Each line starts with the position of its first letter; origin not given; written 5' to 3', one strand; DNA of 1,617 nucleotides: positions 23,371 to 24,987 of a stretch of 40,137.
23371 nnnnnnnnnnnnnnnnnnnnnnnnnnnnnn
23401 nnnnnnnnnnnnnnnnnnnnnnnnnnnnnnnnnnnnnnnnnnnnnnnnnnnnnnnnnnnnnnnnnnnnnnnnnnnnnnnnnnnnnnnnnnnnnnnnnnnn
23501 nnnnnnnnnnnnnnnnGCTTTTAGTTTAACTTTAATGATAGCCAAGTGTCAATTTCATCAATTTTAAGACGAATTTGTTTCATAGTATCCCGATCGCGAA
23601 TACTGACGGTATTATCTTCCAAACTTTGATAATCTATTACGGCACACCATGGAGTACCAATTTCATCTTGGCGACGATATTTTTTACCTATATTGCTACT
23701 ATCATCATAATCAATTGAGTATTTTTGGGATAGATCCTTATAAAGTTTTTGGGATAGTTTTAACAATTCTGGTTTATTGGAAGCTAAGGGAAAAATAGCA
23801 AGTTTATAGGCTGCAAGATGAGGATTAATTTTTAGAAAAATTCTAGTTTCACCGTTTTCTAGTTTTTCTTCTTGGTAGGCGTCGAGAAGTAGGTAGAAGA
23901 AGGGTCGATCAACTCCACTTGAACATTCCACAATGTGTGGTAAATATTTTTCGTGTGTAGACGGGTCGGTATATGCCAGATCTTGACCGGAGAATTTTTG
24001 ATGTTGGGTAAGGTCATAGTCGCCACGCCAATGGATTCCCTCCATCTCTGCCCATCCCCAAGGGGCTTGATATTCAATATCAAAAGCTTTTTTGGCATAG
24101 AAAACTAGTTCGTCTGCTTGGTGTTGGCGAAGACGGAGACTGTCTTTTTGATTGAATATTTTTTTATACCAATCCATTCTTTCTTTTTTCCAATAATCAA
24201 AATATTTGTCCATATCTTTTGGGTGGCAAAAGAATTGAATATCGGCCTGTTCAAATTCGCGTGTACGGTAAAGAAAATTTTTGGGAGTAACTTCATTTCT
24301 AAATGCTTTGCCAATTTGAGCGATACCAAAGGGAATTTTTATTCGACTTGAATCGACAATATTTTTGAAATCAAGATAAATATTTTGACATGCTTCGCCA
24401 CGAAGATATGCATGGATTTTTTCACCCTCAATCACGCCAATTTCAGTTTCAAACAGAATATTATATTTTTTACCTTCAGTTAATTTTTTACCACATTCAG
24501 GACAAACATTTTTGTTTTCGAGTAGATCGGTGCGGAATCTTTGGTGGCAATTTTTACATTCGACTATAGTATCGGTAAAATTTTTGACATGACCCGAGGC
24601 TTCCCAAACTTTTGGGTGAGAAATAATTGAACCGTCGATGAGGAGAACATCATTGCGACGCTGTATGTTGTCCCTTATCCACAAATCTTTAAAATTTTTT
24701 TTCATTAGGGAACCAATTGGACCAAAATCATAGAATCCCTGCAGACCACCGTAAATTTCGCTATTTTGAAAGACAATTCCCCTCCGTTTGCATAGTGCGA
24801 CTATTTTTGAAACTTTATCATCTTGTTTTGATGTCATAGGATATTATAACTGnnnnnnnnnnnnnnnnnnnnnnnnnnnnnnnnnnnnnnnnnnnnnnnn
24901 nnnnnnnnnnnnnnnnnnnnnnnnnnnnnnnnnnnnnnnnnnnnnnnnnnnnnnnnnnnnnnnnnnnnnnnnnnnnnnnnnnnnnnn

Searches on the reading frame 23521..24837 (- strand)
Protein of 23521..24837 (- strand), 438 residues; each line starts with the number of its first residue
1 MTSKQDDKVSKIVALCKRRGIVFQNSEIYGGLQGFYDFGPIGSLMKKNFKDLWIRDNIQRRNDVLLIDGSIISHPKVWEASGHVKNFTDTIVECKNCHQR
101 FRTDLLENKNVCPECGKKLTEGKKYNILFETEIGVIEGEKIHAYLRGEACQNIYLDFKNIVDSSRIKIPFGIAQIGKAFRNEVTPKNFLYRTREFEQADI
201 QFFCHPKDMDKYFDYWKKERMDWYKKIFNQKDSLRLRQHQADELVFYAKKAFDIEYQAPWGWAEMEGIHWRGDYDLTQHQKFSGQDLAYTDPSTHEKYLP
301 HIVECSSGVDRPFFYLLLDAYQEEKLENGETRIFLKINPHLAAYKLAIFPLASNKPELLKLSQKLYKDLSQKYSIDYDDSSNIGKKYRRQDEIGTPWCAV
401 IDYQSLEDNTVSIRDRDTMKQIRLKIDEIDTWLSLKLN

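Call 15: search_protein_families(library=pfam, proteins=[window:23521-24837:-], max_evalue=0.01)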
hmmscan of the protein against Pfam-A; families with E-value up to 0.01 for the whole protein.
window:23521-24837:- (438 aa): 4 families
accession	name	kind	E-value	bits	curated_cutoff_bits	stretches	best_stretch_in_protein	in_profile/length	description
PF03129.25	HGTP_anticodon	-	1.7e-21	76.6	21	1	346-433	2-91/94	Anticodon binding domain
PF00587.30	tRNA-synt_2b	-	1.4e-12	48.5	29.3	1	142-311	10-170/179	tRNA synthetase class II core domain (G, H, P, S and T)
PF01155.25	HypA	-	0.0043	17.5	28.9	0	89-124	68-104/112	Hydrogenase/urease nickel incorporation, metallochaperone, hypA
PF23455.1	DUF7129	-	0.0045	17.2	30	1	91-119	11-37/45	Domain of unknown function (DUF7129)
